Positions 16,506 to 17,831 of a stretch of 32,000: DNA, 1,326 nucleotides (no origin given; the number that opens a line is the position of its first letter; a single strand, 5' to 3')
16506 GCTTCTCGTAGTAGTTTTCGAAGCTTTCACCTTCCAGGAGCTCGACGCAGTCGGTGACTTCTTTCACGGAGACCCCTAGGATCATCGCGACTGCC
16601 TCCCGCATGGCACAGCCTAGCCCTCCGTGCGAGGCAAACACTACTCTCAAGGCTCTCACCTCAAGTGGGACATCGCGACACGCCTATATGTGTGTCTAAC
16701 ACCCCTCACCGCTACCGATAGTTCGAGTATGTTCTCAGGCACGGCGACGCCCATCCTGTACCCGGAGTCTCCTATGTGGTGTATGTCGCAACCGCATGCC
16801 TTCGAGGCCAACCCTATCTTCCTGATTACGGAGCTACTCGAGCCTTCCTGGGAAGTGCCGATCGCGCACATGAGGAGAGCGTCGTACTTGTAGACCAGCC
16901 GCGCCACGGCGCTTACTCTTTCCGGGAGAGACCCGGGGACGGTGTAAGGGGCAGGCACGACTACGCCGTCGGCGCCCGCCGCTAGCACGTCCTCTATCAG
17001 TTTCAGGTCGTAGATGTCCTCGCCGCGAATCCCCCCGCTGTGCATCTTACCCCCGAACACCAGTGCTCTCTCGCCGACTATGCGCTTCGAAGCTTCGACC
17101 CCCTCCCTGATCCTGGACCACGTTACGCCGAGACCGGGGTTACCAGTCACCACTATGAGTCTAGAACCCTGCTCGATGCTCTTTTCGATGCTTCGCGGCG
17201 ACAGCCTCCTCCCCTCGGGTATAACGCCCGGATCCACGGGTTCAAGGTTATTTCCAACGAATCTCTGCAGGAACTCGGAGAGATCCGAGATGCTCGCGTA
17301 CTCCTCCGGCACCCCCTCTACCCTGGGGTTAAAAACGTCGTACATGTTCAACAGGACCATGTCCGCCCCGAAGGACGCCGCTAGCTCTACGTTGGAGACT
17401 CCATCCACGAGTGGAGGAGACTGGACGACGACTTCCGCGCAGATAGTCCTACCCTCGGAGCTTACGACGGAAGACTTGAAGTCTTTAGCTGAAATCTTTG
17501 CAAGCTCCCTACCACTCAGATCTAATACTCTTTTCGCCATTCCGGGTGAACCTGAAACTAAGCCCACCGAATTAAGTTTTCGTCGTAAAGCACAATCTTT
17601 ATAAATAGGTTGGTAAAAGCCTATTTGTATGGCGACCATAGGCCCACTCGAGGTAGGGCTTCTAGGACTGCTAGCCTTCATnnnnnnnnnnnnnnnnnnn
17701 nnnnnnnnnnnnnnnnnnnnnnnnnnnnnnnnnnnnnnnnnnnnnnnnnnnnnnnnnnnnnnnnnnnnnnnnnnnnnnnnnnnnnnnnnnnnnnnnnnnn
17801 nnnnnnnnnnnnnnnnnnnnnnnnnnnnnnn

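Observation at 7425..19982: Complete mannose-family PTS wired into an amino-sugar catabolic island in an archaeal-type genome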

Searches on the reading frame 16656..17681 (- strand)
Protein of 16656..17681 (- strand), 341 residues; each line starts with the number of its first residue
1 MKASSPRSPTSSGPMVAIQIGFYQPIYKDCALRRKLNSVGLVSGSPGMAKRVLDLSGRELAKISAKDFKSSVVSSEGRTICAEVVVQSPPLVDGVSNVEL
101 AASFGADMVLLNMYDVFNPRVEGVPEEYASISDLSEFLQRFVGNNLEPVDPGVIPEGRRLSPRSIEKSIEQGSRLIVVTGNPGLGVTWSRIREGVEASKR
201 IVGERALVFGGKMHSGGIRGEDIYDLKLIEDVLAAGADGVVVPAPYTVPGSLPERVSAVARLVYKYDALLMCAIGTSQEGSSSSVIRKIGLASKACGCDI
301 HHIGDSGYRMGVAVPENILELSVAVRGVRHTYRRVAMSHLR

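Call 3: search_protein_families(library=pfam, proteins=[window:16656-17681:-])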
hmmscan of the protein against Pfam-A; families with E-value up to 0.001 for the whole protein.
window:16656-17681:- (341 aa): 1 family
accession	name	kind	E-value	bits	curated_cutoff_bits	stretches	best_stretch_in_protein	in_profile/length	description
PF25509.1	DUF7916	-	1.8e-105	352.6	27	1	53-341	1-296/296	Domain of unknown function (DUF7916)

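Call 9: search_protein_families(library=ncbifam, proteins=[window:16656-17681:-])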
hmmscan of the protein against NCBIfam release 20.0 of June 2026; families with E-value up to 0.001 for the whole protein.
window:16656-17681:- (341 aa): 0 families

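Call 23: search_solved_structures(query=window:16656-17540:-, max_evalue=1)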
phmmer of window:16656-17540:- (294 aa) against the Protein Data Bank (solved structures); distinct sequences matched with E-value up to 1: 0.

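Call 32: find_homologous_proteins(query=window:16656-17540:-, max_evalue=0.00001)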
Query window:16656-17540:- (294 aa): 719 proteins with E <= 0.00001 among 8000 candidates; the best 120 are listed.
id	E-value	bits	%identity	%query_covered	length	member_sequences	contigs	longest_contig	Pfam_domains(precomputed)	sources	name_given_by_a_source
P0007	5.8e-186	634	100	100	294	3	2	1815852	PF25509.2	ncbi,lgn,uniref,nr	ncbi:DUF7916 family protein [Thermofilum pendens]|uniref:DUF7916 domain-containing protein n=1 Tax=T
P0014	1.8e-145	502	76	100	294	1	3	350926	PF25509.2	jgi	jgi:hypothetical protein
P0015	1.9e-145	501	76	100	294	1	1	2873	PF25509.2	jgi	jgi:hypothetical protein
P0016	4.1e-145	500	76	100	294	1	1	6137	PF25509.2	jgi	jgi:hypothetical protein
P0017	2.9e-143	494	75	100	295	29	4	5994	PF25509.2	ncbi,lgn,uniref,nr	ncbi:MAG: hypothetical protein JHC26_02655 [Thermofilum sp.]|uniref:DUF7916 family protein n=1 Tax=T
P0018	4.1e-136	471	71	100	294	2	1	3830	PF25509.2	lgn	-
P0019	5.0e-136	471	70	100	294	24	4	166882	PF25509.2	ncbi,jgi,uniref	ncbi:MAG: hypothetical protein QW753_02140 [Thermofilum sp.]|uniref:Haloacid dehalogenase-like hydro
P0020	7.3e-135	467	71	100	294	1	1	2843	PF25509.2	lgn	-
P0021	1.1e-134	466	72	100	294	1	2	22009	PF25509.2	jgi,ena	-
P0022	2.4e-134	465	71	100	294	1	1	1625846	PF25509.2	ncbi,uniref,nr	ncbi:haloacid dehalogenase-like hydrolase [Infirmifilum lucidum]|uniref:Haloacid dehalogenase-like h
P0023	4.9e-133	461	71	100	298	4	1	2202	PF25509.2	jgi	-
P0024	7.8e-133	460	71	100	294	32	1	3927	PF25509.2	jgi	jgi:hypothetical protein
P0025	2.1e-131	455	70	100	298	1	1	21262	PF25509.2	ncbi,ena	-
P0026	1.2e-130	453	68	100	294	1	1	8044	PF25509.2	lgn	-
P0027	5.6e-130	451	68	100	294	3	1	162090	PF25509.2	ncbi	ncbi:MAG: haloacid dehalogenase-like hydrolase [Infirmifilum sp.]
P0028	3.9e-129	448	70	100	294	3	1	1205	PF25509.2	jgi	-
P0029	4.8e-129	448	68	100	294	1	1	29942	PF25509.2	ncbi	ncbi:MAG: haloacid dehalogenase-like hydrolase [Infirmifilum sp.]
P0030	5.5e-129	447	68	100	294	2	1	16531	PF25509.2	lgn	-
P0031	6.9e-129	447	69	100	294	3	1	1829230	PF25509.2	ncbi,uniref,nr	ncbi:DUF7916 family protein [Infirmifilum sp. NZ]|uniref:DUF7916 family protein n=1 Tax=Infirmifilum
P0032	7.8e-115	401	62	100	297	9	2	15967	PF25509.2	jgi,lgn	-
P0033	3.4e-72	261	46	99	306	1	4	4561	PF25509.2,PF04131.21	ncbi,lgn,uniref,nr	ncbi:PEP phosphonomutase [Caloranaerobacter azorensis H53214]|uniref:PEP phosphonomutase n=1 Tax=Cal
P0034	1.3e-71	259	43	99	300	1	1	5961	PF25509.2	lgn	-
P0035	4.3e-71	258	43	99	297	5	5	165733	PF25509.2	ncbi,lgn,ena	ncbi:MAG: haloacid dehalogenase-like hydrolase [Candidatus Njordarchaeia archaeon]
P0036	1.2e-69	253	45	99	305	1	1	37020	PF25509.2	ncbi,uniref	ncbi:haloacid dehalogenase-like hydrolase [Brevibacillus borstelensis]|uniref:DUF7916 family protein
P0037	2.8e-69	252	47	99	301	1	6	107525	PF25509.2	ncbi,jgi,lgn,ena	-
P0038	4.0e-69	251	46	98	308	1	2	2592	PF25509.2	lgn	-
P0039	5.2e-69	251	45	98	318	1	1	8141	PF25509.2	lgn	-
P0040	2.3e-68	249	47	99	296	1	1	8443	PF25509.2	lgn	-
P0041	2.9e-68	248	44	98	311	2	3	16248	PF25509.2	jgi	jgi:hypothetical protein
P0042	1.1e-67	246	45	100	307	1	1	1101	PF25509.2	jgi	jgi:hypothetical protein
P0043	1.6e-67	246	42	98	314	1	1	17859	PF25509.2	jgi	jgi:hypothetical protein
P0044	5.0e-67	244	43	99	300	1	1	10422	PF25509.2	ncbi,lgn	ncbi:MAG: haloacid dehalogenase-like hydrolase [Candidatus Njordarchaeia archaeon]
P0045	6.8e-67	244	46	98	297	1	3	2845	PF25509.2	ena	-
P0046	9.1e-67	243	44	98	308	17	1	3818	PF25509.2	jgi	-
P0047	1.5e-66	243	44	99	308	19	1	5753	PF25509.2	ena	-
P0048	1.6e-66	243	45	99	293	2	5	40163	PF25509.2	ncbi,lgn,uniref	ncbi:DUF7916 family protein [Symbiobacterium terraclitae]|uniref:DUF7916 family protein n=1 Tax=Symb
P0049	1.6e-66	243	47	100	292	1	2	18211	PF25509.2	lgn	-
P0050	2.2e-66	242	45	100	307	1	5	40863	PF25509.2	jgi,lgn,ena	-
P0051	2.6e-66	242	45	99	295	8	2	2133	PF25509.2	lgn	-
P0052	2.8e-66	242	42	100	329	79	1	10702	PF25509.2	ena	-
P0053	3.5e-66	241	47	98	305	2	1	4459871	PF25509.2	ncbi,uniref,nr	ncbi:PEP phosphonomutase [Alteribacter populi]|uniref:DUF7916 family protein n=1 Tax=Alteribacter po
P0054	7.7e-66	240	47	96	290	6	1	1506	PF25509.2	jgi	-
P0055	8.6e-66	240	45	99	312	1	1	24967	PF25509.2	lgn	-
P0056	1.1e-65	240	42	100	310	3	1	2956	PF25509.2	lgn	-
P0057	1.9e-65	239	46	99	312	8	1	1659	PF25509.2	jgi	-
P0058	2.1e-65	239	45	99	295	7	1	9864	PF25509.2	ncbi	-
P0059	4.3e-65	238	42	99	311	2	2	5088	PF25509.2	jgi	jgi:hypothetical protein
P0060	6.1e-65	237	43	99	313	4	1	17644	PF25509.2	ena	-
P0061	1.3e-64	236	44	100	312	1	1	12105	PF25509.2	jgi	jgi:hypothetical protein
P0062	1.5e-64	236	45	99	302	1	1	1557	PF25509.2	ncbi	-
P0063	1.6e-64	236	42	99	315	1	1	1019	PF25509.2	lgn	-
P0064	2.3e-64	235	41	98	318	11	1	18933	PF25509.2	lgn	-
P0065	2.5e-64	235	44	98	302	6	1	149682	PF25509.2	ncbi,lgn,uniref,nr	ncbi:MAG TPA: hypothetical protein IAB12_03425 [Candidatus Ornithospirochaeta avicola]|uniref:DUF791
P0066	3.5e-64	235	43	99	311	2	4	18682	PF25509.2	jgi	jgi:hypothetical protein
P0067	3.9e-64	235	43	100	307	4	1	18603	PF25509.2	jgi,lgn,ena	-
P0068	4.5e-64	235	42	99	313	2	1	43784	PF25509.2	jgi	jgi:hypothetical protein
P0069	7.4e-64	234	41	98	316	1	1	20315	PF25509.2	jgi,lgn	jgi:hypothetical protein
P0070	8.1e-64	234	43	99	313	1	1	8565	PF25509.2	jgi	jgi:hypothetical protein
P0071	8.8e-64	234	42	99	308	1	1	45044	PF25509.2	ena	-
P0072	1.0e-63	233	45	99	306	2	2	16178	PF25509.2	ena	-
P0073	1.9e-63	232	44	99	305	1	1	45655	PF25509.2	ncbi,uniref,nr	ncbi:DUF7916 family protein [Anaeromicrobium sediminis]|uniref:PEP phosphonomutase n=1 Tax=Anaeromic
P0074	1.9e-63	232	44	99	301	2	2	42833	PF25509.2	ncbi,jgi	-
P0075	2.4e-63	232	42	99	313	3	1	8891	PF25509.2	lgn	-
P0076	2.5e-63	232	42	100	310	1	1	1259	PF25509.2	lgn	-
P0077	2.7e-63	232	42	99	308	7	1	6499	PF25509.2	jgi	-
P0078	2.9e-63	232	41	99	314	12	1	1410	PF25509.2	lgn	-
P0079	4.2e-63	231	46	99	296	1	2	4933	PF25509.2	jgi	jgi:Ni,Fe-hydrogenase III small subunit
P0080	6.4e-63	231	42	98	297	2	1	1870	PF25509.2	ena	-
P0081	8.9e-63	230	42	100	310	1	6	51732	PF25509.2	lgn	-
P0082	1.1e-62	230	44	98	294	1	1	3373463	PF25509.2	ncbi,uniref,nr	ncbi:DUF7916 family protein [Vibrio sp. SCSIO 43137]|uniref:DUF7916 family protein n=1 Tax=Vibrio sp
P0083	1.1e-62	230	43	100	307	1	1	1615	PF25509.2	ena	-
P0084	1.3e-62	230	42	99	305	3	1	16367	PF25509.2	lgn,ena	-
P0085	1.3e-62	230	42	100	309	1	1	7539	PF25509.2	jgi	jgi:hypothetical protein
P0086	1.5e-62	229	39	99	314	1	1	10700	PF25509.2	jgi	jgi:hypothetical protein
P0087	1.6e-62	229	41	99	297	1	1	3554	PF25509.2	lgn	-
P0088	2.5e-62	229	42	99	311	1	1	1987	PF25509.2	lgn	-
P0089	2.8e-62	229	41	99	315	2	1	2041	PF25509.2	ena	-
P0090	3.0e-62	229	43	99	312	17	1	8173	PF25509.2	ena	-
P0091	3.6e-62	228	42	99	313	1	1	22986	PF25509.2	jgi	jgi:hypothetical protein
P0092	3.8e-62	228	44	98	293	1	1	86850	PF25509.2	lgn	-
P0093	3.9e-62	228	41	99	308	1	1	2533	PF25509.2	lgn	-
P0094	4.8e-62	228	42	99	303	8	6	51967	PF25509.2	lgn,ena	-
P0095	5.4e-62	228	42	99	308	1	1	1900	PF25509.2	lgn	-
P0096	7.1e-62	227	41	98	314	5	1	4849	PF25509.2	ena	-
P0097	7.8e-62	227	44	99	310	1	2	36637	PF25509.2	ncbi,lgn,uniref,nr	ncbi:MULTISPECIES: DUF7916 family protein [Bacillus]|uniref:DUF7916 family protein n=1 Tax=Bacillus 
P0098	7.9e-62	227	41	99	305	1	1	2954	PF25509.2,PF04131.21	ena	-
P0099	8.0e-62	227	41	99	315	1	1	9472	PF25509.2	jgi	jgi:hypothetical protein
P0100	8.5e-62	227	42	99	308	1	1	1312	PF25509.2,PF04131.21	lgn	-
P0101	8.7e-62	227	41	99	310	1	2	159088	PF25509.2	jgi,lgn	jgi:hypothetical protein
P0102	1.4e-61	226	43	99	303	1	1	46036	PF25509.2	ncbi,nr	ncbi:MAG: haloacid dehalogenase-like hydrolase [Erysipelotrichaceae bacterium]|nr:haloacid dehalogen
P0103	2.5e-61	225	44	100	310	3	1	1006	PF25509.2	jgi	jgi:hypothetical protein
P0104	2.7e-61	225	42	99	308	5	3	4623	PF25509.2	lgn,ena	-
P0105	3.0e-61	225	42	98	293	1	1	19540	PF25509.2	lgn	-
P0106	3.7e-61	225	41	99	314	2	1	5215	PF25509.2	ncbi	-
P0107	4.0e-61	225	40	99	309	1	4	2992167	PF25509.2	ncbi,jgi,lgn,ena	ncbi:DUF7916 family protein [Caproiciproducens sp. LBM24188]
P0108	4.1e-61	225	42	99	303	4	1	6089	PF25509.2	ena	-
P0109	4.1e-61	225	41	100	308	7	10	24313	PF25509.2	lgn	-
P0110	4.6e-61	225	42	100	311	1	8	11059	PF25509.2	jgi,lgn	jgi:putative N-acetylmannosamine-6-phosphate epimerase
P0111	5.4e-61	224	40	99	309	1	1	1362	PF25509.2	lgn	-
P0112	5.4e-61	224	40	99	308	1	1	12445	PF25509.2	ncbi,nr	ncbi:MAG: haloacid dehalogenase-like hydrolase [Ruminococcaceae bacterium]|nr:haloacid dehalogenase-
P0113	5.5e-61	224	41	99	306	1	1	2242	PF25509.2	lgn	-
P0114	5.5e-61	224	41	99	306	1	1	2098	PF25509.2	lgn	-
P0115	6.0e-61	224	40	99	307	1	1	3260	PF25509.2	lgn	-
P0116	6.6e-61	224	41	99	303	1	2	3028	PF25509.2,PF04131.21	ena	-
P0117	6.8e-61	224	42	99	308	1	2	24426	PF25509.2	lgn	-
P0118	7.1e-61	224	39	99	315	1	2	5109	PF25509.2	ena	-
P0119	7.6e-61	224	43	99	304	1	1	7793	PF25509.2,PF04131.21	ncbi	-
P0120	8.4e-61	224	42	99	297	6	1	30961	PF25509.2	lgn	-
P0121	8.8e-61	224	39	99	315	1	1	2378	PF25509.2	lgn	-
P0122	8.9e-61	224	39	99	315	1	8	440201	PF25509.2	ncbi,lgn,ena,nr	nr:hypothetical protein [uncultured Niameybacter sp.]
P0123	1.0e-60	223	41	99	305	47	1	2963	PF25509.2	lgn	-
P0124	1.1e-60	223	41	99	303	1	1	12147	PF25509.2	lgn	-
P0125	1.3e-60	223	40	99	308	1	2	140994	PF25509.2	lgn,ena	-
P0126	1.3e-60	223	43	99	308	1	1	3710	PF25509.2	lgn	-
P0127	1.4e-60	223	42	100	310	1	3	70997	PF25509.2,PF04131.21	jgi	jgi:hypothetical protein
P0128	1.4e-60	223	40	99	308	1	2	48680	PF25509.2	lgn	-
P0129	1.4e-60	223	42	99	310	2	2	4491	PF25509.2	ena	-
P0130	1.5e-60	223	43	98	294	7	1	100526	PF25509.2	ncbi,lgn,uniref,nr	ncbi:dihydrodipicolinate synthase [Vibrio sp. 99-8-1]|uniref:DUF7916 family protein n=1 Tax=Vibrio s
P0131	1.5e-60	223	42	99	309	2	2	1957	PF25509.2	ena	-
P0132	1.7e-60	223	41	99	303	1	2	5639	PF25509.2,PF04131.21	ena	-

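Call 33: find_encoding_contigs(protein=P0053, flank=10000, max_places=2)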
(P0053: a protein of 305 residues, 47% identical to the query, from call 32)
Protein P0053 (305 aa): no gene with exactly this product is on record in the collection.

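Call 34: find_encoding_contigs(protein=P0082, flank=10000, max_places=2)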
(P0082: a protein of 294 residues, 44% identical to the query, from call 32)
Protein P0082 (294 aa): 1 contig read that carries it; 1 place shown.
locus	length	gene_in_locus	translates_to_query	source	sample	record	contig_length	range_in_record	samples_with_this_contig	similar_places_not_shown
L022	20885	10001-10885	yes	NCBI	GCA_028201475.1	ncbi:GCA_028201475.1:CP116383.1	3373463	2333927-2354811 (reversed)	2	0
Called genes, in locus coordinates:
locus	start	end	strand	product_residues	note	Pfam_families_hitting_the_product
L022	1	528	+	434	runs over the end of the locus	PF00463:ICL, PF13714:PEP_mutase, PF00463:ICL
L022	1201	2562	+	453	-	PF07969:Amidohydro_3 (weak), PF01979:Amidohydro_1, PF12890:DHOase (faint), PF07969:Amidohydro_3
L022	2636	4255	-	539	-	PF12729:4HB_MCP_1, PF00015:MCPsignal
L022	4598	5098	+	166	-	PF07811:TadE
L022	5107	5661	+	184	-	PF07811:TadE (weak)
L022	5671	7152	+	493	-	PF13400:Tad, PF00092:VWA, PF13519:VWA_2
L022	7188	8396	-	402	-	PF00563:EAL, PF08668:HDOD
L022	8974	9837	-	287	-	PF12833:HTH_18, PF00165:HTH_AraC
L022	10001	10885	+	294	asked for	PF25509:DUF7916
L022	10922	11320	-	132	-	-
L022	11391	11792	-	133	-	-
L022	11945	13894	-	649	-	PF12729:4HB_MCP_1, PF05227:CHASE3 (weak), PF16591:HBM (weak), PF00672:HAMP, PF00015:MCPsignal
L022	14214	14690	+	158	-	PF00892:EamA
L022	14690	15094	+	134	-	PF00892:EamA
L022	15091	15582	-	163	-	PF01625:PMSR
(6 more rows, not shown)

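Call 35: find_encoding_contigs(protein=P0035, flank=10000, max_places=2)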
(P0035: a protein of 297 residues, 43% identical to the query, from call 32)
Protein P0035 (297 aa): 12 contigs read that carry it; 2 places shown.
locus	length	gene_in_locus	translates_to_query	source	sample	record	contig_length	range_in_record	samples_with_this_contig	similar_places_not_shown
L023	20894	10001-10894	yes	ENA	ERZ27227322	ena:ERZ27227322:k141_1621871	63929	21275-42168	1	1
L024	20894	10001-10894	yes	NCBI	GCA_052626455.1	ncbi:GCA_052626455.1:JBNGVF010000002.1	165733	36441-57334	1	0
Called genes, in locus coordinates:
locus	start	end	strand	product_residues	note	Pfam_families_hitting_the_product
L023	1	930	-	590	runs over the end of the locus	-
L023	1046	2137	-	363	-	-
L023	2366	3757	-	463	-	-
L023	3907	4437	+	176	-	PF00994:MoCF_biosynth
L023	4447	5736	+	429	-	PF03453:MoeA_N, PF00994:MoCF_biosynth, PF03454:MoeA_C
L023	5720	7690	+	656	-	PF03453:MoeA_N, PF00994:MoCF_biosynth, PF03454:MoeA_C, PF12727:PBP_like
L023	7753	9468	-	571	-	PF03609:EII-Sor, PF03613:EIID-AGA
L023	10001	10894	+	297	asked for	PF25509:DUF7916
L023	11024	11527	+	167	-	PF03830:PTSIIB_sorb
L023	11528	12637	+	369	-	PF01408:GFO_IDH_MocA, PF22685:Gal80p_C-like (weak), PF22725:GFO_IDH_MocA_C3, PF02894:GFO_IDH_MocA_C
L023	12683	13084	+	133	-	-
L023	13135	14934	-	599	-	-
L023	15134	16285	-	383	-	-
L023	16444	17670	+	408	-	PF00291:PALP, PF01842:ACT, PF13291:ACT_4 (weak)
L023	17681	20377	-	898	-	PF01326:PPDK_N, PF00391:PEP-utilizers, PF02896:PEP-utilizers_C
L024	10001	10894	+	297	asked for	PF25509:DUF7916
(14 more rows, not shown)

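Call 36: find_encoding_contigs(protein=P0107, flank=8000, max_places=2)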
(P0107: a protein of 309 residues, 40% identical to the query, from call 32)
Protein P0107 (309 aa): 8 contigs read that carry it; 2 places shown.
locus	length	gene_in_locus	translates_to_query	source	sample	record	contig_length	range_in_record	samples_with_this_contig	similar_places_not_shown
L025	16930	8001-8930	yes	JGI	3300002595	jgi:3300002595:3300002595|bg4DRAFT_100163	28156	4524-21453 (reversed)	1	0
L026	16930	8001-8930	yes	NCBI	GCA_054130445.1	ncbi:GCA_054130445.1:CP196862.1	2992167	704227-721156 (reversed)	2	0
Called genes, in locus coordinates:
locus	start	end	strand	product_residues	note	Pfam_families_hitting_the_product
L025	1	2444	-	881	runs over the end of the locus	PF00933:Glyco_hydro_3, PF01915:Glyco_hydro_3_C, PF07554:FIVAR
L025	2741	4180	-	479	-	PF02378:PTS_EIIC, PF00367:PTS_EIIB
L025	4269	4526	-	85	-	PF00381:PTS-HPr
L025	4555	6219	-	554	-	PF05524:PEP-utilisers_N, PF00391:PEP-utilizers, PF02896:PEP-utilizers_C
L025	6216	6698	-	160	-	PF00358:PTS_EIIA_1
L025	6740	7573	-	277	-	PF03123:CAT_RBD, PF00874:PRD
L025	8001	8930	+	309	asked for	PF25509:DUF7916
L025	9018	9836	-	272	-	PF02311:AraC_binding, PF12833:HTH_18, PF00165:HTH_AraC (weak)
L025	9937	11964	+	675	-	PF02449:Glyco_hydro_42, PF08532:Glyco_hydro_42M, PF08533:Glyco_hydro_42C (weak)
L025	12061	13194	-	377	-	PF07745:Glyco_hydro_53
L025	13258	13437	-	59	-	-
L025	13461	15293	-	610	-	-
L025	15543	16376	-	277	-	PF00528:BPD_transp_1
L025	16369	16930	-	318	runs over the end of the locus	PF00528:BPD_transp_1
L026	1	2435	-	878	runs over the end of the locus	PF00933:Glyco_hydro_3, PF01915:Glyco_hydro_3_C, PF07554:FIVAR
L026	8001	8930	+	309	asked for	PF25509:DUF7916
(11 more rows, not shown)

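Call 37: find_encoding_contigs(protein=P0048, flank=8000, max_places=2)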
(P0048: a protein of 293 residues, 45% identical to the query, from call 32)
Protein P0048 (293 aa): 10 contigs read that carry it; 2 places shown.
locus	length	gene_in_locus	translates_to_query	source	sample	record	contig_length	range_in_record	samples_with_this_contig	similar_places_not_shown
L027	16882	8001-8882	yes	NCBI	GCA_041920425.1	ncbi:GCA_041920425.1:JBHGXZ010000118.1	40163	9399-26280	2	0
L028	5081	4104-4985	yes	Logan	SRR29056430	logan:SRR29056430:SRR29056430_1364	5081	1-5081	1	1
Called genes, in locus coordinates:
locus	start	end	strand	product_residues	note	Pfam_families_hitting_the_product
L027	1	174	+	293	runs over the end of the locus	PF00561:Abhydrolase_1, PF12146:Hydrolase_4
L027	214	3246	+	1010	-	PF00989:PAS, PF13188:PAS_8 (weak), PF08447:PAS_3, PF08448:PAS_4, PF13426:PAS_9 (weak), PF00990:GGDEF, PF00563:EAL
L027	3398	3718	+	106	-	PF00893:Multi_Drug_Res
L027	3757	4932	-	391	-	PF00108:Thiolase_N, PF00109:ketoacyl-synt (weak), PF02803:Thiolase_C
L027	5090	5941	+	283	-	PF03123:CAT_RBD, PF00874:PRD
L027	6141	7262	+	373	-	PF02378:PTS_EIIC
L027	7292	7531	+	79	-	PF00367:PTS_EIIB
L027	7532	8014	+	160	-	PF00358:PTS_EIIA_1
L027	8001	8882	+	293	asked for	PF25509:DUF7916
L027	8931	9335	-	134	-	PF24755:SpoVR_C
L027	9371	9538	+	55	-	-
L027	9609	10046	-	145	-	-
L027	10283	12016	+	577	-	-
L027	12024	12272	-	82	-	-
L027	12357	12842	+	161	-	PF00005:ABC_tran, PF01935:DUF87 (weak)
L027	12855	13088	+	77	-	-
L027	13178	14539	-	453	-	PF04293:SpoVR, PF24755:SpoVR_C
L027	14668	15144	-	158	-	PF12773:DZR (weak), PF13248:Zn_ribbon_3 (weak), PF24463:DUF7577 (weak), PF13240:Zn_Ribbon_1 (weak)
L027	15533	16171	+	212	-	PF00702:Hydrolase, PF12710:HAD, PF13419:HAD_2, PF13242:Hydrolase_like (weak)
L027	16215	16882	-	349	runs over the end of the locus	PF02771:Acyl-CoA_dh_N, PF02770:Acyl-CoA_dh_M, PF00441:Acyl-CoA_dh_1, PF08028:Acyl-CoA_dh_2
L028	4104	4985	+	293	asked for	PF25509:DUF7916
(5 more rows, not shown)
